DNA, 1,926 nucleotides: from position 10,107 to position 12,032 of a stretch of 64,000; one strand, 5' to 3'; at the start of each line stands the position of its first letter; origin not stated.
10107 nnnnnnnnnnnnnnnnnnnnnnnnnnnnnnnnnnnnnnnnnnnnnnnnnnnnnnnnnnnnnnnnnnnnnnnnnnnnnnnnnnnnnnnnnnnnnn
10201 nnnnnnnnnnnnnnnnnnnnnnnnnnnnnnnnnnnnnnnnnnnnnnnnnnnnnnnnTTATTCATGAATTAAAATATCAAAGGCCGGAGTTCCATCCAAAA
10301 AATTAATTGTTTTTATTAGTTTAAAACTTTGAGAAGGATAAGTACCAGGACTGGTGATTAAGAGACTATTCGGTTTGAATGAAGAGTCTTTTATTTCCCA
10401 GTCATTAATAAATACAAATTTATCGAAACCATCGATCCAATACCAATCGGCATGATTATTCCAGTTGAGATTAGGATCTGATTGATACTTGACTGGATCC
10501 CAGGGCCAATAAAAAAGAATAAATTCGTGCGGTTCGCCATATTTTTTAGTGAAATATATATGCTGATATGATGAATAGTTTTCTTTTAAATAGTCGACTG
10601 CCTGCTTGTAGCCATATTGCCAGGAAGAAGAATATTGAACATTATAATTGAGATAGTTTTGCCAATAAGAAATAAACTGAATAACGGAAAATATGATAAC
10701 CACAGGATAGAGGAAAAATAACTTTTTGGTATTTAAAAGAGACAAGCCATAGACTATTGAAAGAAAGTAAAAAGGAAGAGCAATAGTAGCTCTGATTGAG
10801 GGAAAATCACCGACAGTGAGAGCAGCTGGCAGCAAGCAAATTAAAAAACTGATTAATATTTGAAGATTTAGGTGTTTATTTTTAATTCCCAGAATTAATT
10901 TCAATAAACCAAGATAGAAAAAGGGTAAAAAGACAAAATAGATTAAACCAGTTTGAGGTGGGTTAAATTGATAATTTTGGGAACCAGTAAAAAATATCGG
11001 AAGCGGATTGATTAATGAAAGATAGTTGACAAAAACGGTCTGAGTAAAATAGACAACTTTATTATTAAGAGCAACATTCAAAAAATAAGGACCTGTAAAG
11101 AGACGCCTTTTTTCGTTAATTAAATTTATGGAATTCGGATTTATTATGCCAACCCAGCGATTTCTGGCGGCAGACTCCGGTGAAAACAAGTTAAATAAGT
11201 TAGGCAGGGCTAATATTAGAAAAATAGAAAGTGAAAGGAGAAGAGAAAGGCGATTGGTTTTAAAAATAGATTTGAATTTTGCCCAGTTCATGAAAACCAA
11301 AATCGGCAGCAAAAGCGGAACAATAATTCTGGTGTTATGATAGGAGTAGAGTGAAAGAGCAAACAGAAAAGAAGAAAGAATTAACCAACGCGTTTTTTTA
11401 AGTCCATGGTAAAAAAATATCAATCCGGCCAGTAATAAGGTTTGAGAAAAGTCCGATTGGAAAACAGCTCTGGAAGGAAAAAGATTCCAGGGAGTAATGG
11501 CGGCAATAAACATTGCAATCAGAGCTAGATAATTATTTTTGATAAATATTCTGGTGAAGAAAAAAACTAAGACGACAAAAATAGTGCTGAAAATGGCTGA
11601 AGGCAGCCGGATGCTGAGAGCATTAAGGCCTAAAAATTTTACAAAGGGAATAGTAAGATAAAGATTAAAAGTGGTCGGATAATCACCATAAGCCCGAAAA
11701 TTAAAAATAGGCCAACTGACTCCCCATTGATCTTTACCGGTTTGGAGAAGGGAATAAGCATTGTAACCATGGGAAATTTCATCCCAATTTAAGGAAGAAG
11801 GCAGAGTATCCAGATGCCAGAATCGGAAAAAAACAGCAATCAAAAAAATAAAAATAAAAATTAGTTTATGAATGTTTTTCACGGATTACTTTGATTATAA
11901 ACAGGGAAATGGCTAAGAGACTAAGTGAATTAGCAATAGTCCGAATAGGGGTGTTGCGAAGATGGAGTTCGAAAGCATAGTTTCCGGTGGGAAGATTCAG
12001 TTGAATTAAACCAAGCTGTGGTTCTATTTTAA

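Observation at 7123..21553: Divergently arranged array of six GT39/PMT-like paralogs sharing a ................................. loop and a conserved C-terminal soluble domain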

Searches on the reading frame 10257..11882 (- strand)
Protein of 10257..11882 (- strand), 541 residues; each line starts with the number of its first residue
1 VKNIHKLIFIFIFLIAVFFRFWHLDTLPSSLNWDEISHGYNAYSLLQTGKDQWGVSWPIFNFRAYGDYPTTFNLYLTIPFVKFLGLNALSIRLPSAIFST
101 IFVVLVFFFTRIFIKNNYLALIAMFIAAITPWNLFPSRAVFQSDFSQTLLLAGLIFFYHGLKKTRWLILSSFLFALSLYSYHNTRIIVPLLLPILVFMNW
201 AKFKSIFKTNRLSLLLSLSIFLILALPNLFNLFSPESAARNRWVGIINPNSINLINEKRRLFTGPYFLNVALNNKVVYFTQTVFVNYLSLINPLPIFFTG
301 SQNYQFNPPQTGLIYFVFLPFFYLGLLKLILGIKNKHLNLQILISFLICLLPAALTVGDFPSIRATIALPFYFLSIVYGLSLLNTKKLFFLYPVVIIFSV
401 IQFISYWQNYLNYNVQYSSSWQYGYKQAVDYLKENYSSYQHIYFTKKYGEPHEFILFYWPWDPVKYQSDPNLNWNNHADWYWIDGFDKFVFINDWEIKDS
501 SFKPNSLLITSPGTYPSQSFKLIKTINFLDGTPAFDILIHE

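Call 3: search_protein_families(library=pfam, proteins=[window:10257-11882:-], max_evalue=0.01)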
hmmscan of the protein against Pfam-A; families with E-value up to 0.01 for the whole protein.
window:10257-11882:- (541 aa): 0 families

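Call 7: search_protein_families(library=ncbifam, proteins=[window:10257-11882:-], max_evalue=0.01)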
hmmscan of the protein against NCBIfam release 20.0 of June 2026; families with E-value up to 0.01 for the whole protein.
window:10257-11882:- (541 aa): 1 family
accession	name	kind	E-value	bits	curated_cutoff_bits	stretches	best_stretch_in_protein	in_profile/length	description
TIGR04370.1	glyco_rpt_poly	subfamily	5.3e-07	29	40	1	192-443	25-279/396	oligosaccharide repeat unit polymerase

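Call 54: search_protein_families(library=pfam, proteins=[window:10257-11882:-], max_evalue=10)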
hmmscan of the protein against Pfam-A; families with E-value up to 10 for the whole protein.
window:10257-11882:- (541 aa): 2 families
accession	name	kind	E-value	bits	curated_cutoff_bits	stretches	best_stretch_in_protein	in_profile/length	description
PF13800.11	Sigma_reg_N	-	0.31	11.8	26.3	1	198-226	4-32/91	Sigma factor regulator N-terminal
PF10823.13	DUF2568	-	0.54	11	24.2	1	170-220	13-67/92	Protein of unknown function (DUF2568)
